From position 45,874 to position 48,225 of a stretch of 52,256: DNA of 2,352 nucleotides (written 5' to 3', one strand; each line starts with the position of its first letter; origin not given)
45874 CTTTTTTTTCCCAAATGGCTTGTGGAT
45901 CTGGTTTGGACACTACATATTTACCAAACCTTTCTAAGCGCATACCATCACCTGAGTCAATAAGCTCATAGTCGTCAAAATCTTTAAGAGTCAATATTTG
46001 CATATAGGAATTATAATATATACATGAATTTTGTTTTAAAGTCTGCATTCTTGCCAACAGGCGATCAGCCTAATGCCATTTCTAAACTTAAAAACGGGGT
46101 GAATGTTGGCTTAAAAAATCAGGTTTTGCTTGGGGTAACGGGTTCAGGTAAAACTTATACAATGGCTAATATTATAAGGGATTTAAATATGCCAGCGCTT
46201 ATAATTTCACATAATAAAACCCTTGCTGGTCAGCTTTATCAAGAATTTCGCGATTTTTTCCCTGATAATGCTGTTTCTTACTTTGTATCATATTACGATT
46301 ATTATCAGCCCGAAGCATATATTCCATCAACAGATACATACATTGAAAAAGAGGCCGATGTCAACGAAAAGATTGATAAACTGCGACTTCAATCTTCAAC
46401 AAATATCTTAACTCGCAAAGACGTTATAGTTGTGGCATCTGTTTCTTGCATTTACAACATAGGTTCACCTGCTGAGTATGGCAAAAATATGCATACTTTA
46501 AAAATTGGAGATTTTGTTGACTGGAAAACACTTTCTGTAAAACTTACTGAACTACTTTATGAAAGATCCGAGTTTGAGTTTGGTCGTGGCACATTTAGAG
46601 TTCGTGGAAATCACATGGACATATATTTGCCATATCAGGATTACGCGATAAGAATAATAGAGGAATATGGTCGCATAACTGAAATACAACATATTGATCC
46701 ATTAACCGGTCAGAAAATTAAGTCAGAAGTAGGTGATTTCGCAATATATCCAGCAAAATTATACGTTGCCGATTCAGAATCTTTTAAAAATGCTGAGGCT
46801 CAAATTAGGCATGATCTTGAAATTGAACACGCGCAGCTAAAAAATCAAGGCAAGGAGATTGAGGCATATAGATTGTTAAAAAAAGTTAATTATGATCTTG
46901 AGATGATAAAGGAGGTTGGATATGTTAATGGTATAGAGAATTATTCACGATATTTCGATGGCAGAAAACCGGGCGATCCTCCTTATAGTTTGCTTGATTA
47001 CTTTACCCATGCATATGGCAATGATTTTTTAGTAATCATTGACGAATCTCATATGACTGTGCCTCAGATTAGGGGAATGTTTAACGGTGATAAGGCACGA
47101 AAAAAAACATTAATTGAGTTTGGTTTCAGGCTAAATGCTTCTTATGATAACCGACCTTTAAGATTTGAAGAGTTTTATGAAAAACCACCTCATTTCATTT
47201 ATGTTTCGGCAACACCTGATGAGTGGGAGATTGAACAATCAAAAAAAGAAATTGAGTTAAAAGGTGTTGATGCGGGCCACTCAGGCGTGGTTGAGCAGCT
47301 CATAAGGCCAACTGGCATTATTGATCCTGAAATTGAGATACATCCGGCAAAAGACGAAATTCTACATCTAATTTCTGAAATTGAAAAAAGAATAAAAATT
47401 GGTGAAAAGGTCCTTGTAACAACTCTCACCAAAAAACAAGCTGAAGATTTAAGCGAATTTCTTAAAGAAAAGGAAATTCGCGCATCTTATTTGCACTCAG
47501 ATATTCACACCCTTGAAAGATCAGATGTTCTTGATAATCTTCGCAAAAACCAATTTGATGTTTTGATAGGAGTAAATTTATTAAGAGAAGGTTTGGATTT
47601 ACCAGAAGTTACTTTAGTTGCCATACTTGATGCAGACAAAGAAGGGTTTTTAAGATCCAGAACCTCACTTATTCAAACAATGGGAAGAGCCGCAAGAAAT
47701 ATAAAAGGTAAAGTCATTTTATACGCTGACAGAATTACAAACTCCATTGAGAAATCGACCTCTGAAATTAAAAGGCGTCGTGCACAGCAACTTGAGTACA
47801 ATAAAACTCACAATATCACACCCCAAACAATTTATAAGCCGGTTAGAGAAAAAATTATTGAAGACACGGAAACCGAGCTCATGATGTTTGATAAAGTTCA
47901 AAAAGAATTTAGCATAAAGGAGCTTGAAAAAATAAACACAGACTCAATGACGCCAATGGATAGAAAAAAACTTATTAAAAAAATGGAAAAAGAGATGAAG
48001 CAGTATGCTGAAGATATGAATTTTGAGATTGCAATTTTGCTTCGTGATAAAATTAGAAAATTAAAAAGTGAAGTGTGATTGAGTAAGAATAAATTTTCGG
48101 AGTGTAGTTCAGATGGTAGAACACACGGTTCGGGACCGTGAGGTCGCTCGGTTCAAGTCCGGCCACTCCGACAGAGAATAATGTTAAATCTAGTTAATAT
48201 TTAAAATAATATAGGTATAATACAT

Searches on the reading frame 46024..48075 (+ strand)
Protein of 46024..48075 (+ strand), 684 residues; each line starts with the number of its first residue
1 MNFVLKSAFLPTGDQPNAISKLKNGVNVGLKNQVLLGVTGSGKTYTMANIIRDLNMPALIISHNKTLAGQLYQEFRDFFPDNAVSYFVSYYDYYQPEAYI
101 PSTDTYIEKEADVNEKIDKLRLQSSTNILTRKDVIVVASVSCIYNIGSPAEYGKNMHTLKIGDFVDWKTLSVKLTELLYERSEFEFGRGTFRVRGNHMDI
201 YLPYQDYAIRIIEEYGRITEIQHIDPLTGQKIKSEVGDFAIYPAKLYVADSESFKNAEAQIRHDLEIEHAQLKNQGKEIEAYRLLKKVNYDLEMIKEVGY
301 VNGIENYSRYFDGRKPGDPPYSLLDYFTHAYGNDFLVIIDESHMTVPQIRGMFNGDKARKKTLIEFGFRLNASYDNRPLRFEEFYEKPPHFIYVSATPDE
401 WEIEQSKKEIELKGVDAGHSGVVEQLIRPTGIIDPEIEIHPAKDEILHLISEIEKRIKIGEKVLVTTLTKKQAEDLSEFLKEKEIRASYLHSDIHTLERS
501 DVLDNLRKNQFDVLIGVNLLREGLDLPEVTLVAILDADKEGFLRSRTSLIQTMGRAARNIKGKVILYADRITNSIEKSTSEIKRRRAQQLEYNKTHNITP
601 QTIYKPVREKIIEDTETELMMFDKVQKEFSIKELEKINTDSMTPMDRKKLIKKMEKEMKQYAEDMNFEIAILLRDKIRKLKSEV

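Call 69: find_homologous_proteins(query=window:46024-48075:+, max_evalue=1e-50)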
Query window:46024-48075:+ (684 aa): 8000 proteins with E <= 1e-50 among 8000 candidates; the best 120 are listed.
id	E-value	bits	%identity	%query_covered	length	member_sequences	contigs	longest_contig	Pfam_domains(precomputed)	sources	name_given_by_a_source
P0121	0.0e+0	1520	100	100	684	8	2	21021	PF00270.36,PF02151.26,PF17757.7,PF00271.38,PF27431.1,PF04851.22,PF12344.15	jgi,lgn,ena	jgi:excinuclease ABC subunit B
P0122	0.0e+0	1370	90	100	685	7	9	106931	PF00270.36,PF02151.26,PF17757.7,PF00271.38,PF27431.1,PF04851.22,PF12344.15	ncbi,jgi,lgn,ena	jgi:excinuclease ABC subunit B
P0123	0.0e+0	1198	78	100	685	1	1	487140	PF00270.36,PF02151.26,PF17757.7,PF00271.38,PF27431.1,PF04851.22,PF12344.15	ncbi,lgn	-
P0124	0.0e+0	1198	78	100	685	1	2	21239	PF00270.36,PF02151.26,PF17757.7,PF00271.38,PF27431.1,PF04851.22,PF12344.15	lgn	-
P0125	0.0e+0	1192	78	100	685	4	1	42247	PF00270.36,PF17757.7,PF00271.38,PF27431.1,PF04851.22,PF12344.15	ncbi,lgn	-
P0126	0.0e+0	1180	77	100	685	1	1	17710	PF00270.36,PF02151.26,PF17757.7,PF00271.38,PF27431.1,PF04851.22,PF12344.15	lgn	-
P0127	0.0e+0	1176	75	100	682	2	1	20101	PF00270.36,PF02151.26,PF17757.7,PF00271.38,PF27431.1,PF04851.22,PF12344.15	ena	-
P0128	0.0e+0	1172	78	100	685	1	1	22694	PF00270.36,PF02151.26,PF17757.7,PF00271.38,PF27431.1,PF04851.22,PF12344.15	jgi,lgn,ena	-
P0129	0.0e+0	1171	77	100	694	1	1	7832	PF00270.36,PF02151.26,PF17757.7,PF00271.38,PF27431.1,PF04851.22,PF12344.15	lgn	-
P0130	0.0e+0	1170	76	100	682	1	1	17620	PF00270.36,PF02151.26,PF17757.7,PF00271.38,PF27431.1,PF04851.22,PF12344.15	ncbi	-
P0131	0.0e+0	1169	76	100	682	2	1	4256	PF02151.26,PF17757.7,PF00271.38,PF27431.1,PF04851.22,PF12344.15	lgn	-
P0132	0.0e+0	1153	77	100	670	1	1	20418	PF00270.36,PF02151.26,PF17757.7,PF00271.38,PF27431.1,PF04851.22,PF12344.15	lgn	-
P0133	0.0e+0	1147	75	100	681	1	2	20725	PF00270.36,PF02151.26,PF17757.7,PF00271.38,PF27431.1,PF04851.22,PF12344.15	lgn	-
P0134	0.0e+0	1146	75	100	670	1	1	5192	PF02151.26,PF17757.7,PF00271.38,PF27431.1,PF04851.22,PF12344.15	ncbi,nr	ncbi:excinuclease ABC subunit UvrB [Candidatus Woesebacteria bacterium]|nr:excinuclease ABC subunit 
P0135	0.0e+0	1139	75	99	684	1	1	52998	PF00270.36,PF02151.26,PF17757.7,PF00271.38,PF27431.1,PF04851.22,PF12344.15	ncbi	-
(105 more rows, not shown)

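Call 70: find_encoding_contigs(protein=P0122, flank=10000, max_places=2)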
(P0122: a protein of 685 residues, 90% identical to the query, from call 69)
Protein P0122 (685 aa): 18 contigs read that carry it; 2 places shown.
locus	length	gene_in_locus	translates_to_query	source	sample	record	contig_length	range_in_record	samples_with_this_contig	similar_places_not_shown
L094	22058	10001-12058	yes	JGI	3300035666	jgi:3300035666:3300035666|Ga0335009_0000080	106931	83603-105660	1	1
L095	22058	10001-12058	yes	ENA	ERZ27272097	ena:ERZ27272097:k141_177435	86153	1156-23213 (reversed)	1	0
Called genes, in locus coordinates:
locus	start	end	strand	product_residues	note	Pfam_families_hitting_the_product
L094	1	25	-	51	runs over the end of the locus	-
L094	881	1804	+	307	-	PF00091:Tubulin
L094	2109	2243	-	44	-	-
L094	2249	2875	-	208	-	PF04542:Sigma70_r2 (weak), PF08281:Sigma70_r4_2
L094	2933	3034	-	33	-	-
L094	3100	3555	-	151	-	PF03449:GreA_GreB_N, PF01272:GreA_GreB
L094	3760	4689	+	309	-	PF01297:ZnuA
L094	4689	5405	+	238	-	PF00005:ABC_tran, PF02463:SMC_N, PF13175:AAA_15 (faint), PF13476:AAA_23 (weak), PF13555:AAA_29 (faint), PF13401:AAA_22 (faint), PF13304:AAA_21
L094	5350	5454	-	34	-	-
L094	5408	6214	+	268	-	PF00950:ABC-3, PF01032:FecCD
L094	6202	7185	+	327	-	PF01820:Dala_Dala_lig_N, PF08443:RimK (faint), PF07478:Dala_Dala_lig_C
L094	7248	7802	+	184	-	PF01396:Zn_ribbon_Top1 (faint), PF13453:Zn_ribbon_TFIIB (faint), PF26040:Zn_ribbon_CLPX_N (faint)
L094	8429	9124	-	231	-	PF00590:TP_methylase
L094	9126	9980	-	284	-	-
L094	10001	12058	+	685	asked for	PF00270:DEAD (faint), PF04851:ResIII, PF17757:UvrB_inter, PF27431:UvrB_3rd, PF00271:Helicase_C, PF12344:UvrB, PF02151:UVR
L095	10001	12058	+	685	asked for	PF00270:DEAD (faint), PF04851:ResIII, PF17757:UvrB_inter, PF27431:UvrB_3rd, PF00271:Helicase_C, PF12344:UvrB, PF02151:UVR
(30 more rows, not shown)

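Call 71: find_encoding_contigs(protein=P0123, flank=10000, max_places=1)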
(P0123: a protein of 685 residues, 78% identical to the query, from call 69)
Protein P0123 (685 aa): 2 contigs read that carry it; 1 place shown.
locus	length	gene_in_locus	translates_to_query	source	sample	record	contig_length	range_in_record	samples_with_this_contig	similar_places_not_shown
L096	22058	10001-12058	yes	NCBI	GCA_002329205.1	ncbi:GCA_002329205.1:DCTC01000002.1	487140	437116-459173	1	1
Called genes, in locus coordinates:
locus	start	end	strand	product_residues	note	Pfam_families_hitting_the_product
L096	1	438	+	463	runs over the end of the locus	-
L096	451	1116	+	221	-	PF00072:Response_reg, PF00486:Trans_reg_C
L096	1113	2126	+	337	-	PF00672:HAMP, PF00512:HisKA, PF02518:HATPase_c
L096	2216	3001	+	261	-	-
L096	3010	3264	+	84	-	PF25028:FnI_RECK (weak), PF00093:VWC (weak), PF05375:Pacifastin_I, PF23334:VWC2L_2nd (weak), PF23244:VWF (weak)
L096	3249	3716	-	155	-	PF03449:GreA_GreB_N, PF01272:GreA_GreB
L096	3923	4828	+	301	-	PF01297:ZnuA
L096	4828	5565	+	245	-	PF02463:SMC_N (faint), PF13175:AAA_15 (faint), PF13476:AAA_23 (weak), PF00005:ABC_tran, PF13555:AAA_29 (weak), PF13401:AAA_22, PF13304:AAA_21 (weak)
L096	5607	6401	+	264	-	PF00950:ABC-3, PF01032:FecCD (weak)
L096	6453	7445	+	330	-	PF01820:Dala_Dala_lig_N, PF02655:ATP-grasp_3 (weak), PF02786:CPSase_L_D2, PF07478:Dala_Dala_lig_C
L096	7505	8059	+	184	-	PF09723:Zn_ribbon_8 (faint), PF01396:Zn_ribbon_Top1 (faint), PF13453:Zn_ribbon_TFIIB (faint), PF26040:Zn_ribbon_CLPX_N (faint)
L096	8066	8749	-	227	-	PF00590:TP_methylase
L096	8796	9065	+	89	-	PF02656:DUF202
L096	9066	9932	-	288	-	PF10672:Methyltrans_SAM, PF03602:Cons_hypoth95 (weak)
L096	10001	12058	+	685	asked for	PF00270:DEAD (faint), PF04851:ResIII, PF17757:UvrB_inter, PF27431:UvrB_3rd, PF00271:Helicase_C, PF12344:UvrB, PF02151:UVR (weak)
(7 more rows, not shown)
